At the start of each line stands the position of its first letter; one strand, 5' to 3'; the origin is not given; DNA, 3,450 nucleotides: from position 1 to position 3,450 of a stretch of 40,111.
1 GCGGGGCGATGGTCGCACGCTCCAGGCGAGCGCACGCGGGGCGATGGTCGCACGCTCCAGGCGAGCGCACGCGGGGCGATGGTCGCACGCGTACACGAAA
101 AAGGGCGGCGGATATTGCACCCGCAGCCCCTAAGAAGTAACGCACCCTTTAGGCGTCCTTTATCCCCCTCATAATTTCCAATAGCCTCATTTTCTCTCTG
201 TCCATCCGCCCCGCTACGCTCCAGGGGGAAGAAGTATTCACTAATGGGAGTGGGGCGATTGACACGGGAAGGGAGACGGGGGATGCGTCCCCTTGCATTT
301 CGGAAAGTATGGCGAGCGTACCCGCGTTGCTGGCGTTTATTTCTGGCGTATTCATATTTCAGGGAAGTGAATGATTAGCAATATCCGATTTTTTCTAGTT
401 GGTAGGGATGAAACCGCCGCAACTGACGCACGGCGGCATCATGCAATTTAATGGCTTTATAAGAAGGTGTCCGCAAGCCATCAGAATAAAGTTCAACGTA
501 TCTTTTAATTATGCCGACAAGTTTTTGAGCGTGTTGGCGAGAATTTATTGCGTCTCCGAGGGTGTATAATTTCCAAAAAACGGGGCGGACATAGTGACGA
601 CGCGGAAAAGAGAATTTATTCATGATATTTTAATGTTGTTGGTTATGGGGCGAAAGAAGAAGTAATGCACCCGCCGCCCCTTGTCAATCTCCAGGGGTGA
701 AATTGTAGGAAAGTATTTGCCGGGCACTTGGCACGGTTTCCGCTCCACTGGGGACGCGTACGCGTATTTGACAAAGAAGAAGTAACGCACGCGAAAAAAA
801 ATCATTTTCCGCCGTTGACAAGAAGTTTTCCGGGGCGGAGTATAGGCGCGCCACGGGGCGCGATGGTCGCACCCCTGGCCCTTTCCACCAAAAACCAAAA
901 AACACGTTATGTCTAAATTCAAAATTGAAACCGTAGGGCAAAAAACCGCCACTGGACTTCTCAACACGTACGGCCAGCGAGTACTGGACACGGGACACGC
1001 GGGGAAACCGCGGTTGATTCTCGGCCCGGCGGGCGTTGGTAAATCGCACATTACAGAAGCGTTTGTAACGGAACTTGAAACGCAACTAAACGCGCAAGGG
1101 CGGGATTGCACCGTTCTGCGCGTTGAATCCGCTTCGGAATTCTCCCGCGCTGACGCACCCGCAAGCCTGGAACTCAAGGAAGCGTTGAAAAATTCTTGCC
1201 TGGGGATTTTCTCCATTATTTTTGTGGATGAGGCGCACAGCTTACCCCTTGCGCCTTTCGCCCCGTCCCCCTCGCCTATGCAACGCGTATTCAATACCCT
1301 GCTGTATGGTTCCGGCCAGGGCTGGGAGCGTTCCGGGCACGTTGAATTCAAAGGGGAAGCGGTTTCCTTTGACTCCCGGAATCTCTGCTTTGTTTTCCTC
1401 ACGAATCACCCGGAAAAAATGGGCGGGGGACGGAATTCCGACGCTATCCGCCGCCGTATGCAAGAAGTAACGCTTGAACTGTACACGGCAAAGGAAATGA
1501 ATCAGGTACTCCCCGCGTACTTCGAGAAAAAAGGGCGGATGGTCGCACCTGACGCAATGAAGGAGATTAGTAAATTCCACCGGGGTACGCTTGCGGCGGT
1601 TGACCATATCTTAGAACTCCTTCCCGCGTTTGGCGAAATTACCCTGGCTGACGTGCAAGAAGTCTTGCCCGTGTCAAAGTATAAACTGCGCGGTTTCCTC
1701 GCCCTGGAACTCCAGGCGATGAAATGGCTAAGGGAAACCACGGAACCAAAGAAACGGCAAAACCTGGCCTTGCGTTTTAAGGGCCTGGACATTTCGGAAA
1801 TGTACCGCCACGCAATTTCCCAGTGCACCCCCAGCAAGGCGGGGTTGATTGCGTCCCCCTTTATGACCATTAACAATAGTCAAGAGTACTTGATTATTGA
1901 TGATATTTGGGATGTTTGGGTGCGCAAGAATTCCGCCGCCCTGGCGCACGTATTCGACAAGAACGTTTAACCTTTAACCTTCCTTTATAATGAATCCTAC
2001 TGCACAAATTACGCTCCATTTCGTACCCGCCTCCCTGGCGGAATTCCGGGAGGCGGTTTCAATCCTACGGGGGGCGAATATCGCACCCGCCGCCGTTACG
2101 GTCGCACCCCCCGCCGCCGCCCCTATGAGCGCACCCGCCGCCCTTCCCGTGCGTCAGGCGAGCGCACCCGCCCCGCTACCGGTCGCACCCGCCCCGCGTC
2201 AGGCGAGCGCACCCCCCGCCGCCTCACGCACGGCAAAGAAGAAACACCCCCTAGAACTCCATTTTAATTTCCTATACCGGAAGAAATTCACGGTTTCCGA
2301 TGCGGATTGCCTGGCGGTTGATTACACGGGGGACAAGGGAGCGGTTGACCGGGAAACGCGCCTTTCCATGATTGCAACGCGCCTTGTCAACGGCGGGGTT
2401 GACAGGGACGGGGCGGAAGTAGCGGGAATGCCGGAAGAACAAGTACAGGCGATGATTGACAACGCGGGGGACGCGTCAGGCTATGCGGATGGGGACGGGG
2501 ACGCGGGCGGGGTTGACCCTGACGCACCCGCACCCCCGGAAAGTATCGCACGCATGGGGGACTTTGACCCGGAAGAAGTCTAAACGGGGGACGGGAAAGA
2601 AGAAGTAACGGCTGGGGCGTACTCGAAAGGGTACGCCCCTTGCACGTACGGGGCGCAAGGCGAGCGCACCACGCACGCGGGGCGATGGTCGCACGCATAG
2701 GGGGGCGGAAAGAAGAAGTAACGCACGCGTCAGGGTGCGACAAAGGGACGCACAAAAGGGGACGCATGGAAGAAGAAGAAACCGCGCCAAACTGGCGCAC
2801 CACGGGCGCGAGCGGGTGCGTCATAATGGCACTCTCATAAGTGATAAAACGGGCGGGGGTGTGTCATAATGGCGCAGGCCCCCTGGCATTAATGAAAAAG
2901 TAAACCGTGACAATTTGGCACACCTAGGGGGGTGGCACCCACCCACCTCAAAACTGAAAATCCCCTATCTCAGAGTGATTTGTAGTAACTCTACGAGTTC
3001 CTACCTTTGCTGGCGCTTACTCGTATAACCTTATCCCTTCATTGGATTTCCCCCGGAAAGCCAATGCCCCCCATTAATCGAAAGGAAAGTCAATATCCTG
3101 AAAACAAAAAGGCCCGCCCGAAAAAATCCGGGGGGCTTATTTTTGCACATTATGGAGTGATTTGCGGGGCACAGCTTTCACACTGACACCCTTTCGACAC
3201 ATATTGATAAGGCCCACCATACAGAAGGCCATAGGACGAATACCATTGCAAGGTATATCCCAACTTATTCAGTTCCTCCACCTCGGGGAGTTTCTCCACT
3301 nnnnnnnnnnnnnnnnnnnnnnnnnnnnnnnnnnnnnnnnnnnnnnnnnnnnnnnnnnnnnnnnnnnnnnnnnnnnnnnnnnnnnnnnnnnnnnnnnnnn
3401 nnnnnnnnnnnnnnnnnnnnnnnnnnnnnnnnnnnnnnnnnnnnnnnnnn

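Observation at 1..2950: GC-rich, repeat-saturated 2.9-kb module with strand-polar GCAC-terminated boxes around an AAA+ ATPase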

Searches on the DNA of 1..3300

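Call 90: search_rna_families(source=window, start=1, end=3300, threshold=evalue, max_evalue=1)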
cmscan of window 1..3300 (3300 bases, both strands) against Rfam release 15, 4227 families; matches with E-value up to 1: 1.
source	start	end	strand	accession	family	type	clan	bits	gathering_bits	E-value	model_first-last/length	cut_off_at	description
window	97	191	-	RF02865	ncS01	Gene; sRNA;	-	21.7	58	0.94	1-110/110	no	Burkholderia sRNA 1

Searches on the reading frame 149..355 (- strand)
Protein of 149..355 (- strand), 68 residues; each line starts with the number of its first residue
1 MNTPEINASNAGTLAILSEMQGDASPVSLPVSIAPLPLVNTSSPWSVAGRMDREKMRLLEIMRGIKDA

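Call 9: search_protein_families(library=pfam, proteins=[window:149-355:-], max_evalue=0.1)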
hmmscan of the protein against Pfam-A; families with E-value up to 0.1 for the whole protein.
window:149-355:- (68 aa): 0 families
